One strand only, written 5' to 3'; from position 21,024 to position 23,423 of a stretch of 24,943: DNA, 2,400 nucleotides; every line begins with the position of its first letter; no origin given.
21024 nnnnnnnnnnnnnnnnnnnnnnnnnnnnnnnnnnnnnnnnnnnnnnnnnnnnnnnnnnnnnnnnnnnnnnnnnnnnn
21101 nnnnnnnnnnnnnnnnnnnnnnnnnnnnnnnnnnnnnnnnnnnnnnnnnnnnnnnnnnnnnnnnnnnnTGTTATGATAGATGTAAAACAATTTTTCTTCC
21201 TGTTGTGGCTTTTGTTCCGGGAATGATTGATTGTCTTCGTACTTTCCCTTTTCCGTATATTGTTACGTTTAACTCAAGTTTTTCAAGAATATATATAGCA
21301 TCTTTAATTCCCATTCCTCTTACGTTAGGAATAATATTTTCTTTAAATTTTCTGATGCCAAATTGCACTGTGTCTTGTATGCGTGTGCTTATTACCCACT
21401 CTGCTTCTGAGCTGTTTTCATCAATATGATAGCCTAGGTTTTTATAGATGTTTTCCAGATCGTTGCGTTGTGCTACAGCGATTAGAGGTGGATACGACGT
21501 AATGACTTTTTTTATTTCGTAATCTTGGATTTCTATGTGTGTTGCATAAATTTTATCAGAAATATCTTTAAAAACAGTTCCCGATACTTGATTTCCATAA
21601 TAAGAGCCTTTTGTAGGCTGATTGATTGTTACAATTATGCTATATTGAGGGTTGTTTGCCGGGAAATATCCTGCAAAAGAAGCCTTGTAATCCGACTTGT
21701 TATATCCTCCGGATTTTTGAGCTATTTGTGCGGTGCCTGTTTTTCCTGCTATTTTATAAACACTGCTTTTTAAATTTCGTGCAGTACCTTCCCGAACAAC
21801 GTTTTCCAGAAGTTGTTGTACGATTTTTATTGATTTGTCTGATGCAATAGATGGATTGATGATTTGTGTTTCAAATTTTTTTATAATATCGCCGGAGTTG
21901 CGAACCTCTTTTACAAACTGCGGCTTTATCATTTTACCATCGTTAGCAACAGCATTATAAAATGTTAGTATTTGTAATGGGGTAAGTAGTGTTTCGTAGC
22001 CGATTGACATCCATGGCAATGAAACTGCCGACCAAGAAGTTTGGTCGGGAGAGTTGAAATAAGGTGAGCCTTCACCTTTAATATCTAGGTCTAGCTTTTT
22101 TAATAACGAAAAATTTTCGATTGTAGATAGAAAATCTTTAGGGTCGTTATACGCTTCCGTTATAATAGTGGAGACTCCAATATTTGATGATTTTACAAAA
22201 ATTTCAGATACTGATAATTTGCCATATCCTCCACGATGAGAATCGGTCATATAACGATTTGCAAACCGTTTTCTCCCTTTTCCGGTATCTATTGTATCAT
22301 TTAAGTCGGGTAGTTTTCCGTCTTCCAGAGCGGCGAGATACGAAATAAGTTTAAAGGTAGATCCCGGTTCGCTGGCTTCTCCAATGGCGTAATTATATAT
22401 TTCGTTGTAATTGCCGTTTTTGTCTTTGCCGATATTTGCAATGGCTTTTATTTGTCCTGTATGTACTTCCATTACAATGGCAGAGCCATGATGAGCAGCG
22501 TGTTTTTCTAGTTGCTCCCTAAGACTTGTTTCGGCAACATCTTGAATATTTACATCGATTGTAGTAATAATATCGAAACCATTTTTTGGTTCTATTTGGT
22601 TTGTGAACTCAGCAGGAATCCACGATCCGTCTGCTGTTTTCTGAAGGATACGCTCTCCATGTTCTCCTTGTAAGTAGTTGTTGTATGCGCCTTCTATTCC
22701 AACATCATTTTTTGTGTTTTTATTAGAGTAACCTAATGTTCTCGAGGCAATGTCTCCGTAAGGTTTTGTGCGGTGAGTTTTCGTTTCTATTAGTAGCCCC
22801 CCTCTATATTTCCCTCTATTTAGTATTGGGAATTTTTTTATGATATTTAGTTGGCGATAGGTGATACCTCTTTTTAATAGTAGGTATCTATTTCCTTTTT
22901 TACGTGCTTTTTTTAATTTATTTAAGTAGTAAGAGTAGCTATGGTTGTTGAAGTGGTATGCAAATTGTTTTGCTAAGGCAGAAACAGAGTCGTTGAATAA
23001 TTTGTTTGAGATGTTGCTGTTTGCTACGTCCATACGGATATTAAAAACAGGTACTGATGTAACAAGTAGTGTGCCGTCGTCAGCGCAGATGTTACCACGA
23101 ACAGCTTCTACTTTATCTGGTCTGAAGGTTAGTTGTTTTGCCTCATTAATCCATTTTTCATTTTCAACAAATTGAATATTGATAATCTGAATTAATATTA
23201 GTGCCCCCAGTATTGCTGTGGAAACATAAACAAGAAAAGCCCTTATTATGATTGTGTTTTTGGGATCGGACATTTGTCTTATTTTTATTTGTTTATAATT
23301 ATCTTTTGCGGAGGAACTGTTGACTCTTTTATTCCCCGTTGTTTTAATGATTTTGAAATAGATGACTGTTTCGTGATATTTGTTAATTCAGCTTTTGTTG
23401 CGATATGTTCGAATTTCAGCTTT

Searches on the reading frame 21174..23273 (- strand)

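Call 4: search_protein_families(library=pfam, proteins=[window:21174-23273:-])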
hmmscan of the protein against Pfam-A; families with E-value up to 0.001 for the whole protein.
window:21174-23273:- (700 aa): 5 families
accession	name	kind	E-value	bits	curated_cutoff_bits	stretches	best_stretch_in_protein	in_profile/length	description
PF00905.27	Transpeptidase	-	1e-53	182.9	22.1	1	263-572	1-298/299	Penicillin binding protein transpeptidase domain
PF03717.20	PBP_dimer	-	4.2e-14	53.8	24.4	1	55-218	2-175/180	Penicillin-binding Protein dimerisation domain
PF03793.24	PASTA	-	3.4e-09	37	23.2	1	647-700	2-63/64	PASTA domain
PF21716.3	dnstrm_HI1420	-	0.00026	21.3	27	1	483-550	15-78/90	Probable addiction module antidote protein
PF21922.1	PBP_dimer_2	-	0.00055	20.6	27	0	166-214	23-70/83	Penicillin binding protein A dimerisation domain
